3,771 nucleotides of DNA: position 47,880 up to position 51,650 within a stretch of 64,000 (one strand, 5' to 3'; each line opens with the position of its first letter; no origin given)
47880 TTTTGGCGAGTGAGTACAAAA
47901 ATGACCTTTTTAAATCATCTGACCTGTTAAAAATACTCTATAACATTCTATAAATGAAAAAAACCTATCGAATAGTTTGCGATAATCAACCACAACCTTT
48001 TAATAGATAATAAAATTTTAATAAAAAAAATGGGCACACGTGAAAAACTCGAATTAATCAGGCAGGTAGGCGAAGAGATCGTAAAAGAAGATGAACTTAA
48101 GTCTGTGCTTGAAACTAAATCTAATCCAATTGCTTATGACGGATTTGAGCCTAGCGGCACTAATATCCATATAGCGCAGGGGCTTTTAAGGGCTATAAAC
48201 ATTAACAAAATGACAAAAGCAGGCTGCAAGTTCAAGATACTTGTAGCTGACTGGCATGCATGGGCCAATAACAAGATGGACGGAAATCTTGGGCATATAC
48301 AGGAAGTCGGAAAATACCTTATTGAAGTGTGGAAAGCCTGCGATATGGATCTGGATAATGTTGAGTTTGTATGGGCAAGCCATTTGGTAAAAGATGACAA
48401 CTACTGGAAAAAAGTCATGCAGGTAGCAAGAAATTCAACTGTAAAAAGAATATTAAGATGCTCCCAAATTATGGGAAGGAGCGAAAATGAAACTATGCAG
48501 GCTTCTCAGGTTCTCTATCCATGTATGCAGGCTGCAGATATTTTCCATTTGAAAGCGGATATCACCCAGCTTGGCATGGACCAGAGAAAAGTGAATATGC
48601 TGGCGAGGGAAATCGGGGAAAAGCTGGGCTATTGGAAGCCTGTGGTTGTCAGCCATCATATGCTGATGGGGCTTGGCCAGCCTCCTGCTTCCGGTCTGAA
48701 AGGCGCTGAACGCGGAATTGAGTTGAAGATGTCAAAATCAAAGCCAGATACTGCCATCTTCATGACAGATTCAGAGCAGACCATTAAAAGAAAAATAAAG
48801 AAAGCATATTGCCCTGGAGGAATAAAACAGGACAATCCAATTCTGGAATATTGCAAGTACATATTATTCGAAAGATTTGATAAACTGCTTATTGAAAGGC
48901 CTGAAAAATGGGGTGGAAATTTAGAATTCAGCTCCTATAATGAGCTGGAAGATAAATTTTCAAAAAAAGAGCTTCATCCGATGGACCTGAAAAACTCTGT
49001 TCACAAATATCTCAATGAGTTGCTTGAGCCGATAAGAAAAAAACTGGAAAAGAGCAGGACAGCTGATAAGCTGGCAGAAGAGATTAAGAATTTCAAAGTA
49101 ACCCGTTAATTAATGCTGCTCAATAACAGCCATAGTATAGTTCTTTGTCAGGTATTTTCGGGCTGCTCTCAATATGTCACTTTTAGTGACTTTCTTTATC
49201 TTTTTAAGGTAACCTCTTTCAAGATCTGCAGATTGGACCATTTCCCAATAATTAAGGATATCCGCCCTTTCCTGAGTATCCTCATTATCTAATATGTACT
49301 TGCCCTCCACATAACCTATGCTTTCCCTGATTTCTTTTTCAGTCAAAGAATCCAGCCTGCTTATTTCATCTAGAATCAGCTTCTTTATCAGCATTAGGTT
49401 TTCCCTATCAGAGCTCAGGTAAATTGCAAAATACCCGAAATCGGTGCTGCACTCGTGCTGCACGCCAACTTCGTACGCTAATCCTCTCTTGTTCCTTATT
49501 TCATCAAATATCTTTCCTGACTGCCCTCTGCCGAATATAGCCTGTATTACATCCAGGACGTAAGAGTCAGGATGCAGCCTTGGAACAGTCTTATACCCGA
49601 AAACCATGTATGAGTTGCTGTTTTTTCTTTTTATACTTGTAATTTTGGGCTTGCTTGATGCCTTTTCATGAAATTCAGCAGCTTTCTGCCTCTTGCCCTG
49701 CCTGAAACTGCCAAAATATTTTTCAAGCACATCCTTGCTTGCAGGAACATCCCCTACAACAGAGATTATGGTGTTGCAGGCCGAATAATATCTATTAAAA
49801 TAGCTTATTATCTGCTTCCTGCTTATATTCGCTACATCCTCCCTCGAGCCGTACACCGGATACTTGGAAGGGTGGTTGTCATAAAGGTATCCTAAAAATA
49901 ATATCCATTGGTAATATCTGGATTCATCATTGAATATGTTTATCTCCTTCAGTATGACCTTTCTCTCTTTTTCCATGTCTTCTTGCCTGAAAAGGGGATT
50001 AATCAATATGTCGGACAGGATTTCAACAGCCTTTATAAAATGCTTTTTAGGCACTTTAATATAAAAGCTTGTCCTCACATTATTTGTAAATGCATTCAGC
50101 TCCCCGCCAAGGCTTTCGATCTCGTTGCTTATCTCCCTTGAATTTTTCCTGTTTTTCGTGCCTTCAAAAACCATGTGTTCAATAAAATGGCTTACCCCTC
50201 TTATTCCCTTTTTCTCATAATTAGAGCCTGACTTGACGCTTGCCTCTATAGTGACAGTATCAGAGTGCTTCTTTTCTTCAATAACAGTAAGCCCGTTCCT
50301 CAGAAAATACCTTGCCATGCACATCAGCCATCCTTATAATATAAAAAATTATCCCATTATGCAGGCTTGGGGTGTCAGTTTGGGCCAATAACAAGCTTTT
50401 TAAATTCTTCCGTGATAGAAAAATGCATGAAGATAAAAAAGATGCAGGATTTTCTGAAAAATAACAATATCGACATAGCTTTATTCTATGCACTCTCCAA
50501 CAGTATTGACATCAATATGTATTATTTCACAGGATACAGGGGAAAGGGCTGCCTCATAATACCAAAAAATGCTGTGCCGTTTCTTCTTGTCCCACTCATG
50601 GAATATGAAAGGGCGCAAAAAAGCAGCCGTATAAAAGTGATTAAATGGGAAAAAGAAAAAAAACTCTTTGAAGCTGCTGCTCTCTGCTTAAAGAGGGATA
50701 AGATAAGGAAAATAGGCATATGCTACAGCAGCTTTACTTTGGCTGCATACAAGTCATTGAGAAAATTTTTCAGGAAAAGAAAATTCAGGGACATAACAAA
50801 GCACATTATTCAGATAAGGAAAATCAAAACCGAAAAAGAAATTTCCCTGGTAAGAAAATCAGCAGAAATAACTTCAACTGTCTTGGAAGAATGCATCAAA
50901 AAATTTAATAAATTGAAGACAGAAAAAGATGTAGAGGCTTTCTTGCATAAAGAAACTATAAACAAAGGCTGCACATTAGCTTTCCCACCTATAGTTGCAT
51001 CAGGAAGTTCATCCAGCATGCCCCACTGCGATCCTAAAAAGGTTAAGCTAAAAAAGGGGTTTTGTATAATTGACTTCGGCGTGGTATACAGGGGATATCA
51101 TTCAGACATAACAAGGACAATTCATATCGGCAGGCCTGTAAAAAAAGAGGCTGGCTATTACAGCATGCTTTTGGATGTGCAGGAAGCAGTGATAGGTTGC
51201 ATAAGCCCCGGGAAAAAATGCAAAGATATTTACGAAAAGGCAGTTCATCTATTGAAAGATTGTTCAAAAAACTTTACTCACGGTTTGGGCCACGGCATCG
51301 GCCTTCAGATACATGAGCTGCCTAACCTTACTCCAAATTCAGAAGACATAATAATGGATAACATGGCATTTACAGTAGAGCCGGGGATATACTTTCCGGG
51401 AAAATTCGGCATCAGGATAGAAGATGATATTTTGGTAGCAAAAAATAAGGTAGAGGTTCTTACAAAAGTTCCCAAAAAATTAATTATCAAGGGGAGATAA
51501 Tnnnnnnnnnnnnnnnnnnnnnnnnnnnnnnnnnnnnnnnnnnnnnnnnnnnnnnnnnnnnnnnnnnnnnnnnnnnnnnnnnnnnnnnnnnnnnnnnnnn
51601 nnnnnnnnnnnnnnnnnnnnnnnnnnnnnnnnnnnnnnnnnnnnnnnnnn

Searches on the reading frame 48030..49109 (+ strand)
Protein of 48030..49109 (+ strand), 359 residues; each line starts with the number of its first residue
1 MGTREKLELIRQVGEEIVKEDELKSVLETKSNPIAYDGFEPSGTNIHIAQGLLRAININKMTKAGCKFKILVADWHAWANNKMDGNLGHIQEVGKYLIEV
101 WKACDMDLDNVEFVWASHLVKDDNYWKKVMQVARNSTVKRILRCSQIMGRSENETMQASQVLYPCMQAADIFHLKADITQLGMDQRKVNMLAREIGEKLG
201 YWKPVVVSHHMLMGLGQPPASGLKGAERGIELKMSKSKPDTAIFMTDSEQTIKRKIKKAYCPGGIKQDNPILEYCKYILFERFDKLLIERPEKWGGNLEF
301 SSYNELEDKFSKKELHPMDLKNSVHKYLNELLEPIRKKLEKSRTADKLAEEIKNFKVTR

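Call 20: search_protein_families(library=pfam, proteins=[window:48030-49109:+], max_evalue=0.00001)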
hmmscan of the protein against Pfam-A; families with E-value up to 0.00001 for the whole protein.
window:48030-49109:+ (359 aa): 1 family
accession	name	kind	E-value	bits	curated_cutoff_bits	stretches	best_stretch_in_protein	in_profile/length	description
PF00579.31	tRNA-synt_1b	-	1.8e-53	182.2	21.1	1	31-332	4-291/292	tRNA synthetases class I (W and Y)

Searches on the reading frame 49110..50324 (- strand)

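Call 20: search_protein_families(library=pfam, proteins=[window:49110-50324:-], max_evalue=0.00001)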
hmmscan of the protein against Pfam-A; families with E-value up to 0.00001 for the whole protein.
window:49110-50324:- (404 aa): 2 families
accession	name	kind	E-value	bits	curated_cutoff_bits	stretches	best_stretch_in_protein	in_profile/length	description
PF00675.25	Peptidase_M16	-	3e-36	125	22.3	1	14-135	3-123/149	Insulinase (Peptidase family M16)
PF05193.26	Peptidase_M16_C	-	1.5e-31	110.1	23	1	166-334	1-176/181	Peptidase M16 inactive domain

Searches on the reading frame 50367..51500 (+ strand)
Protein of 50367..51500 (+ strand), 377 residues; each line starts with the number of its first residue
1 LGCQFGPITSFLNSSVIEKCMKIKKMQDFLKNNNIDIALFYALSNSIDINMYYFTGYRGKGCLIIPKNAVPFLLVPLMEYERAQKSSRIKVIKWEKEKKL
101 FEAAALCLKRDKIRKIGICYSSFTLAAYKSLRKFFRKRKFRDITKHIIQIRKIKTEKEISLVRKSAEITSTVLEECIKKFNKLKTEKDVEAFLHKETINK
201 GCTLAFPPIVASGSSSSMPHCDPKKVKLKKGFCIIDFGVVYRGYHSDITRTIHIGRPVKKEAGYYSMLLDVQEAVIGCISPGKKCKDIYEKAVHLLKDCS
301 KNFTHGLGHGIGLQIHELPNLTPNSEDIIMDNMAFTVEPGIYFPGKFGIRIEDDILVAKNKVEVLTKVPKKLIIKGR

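Call 61: search_protein_families(library=pfam, proteins=[window:50367-51500:+], max_evalue=0.0001)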
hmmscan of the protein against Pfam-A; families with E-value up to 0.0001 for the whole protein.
window:50367-51500:+ (377 aa): 2 families
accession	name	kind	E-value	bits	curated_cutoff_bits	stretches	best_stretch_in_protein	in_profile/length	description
PF00557.29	Peptidase_M24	-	1.5e-56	191.9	23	1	161-358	2-207/208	Metallopeptidase family M24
PF01321.24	Creatinase_N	-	7e-16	59.4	22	1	23-153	2-128/128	Creatinase/Prolidase N-terminal domain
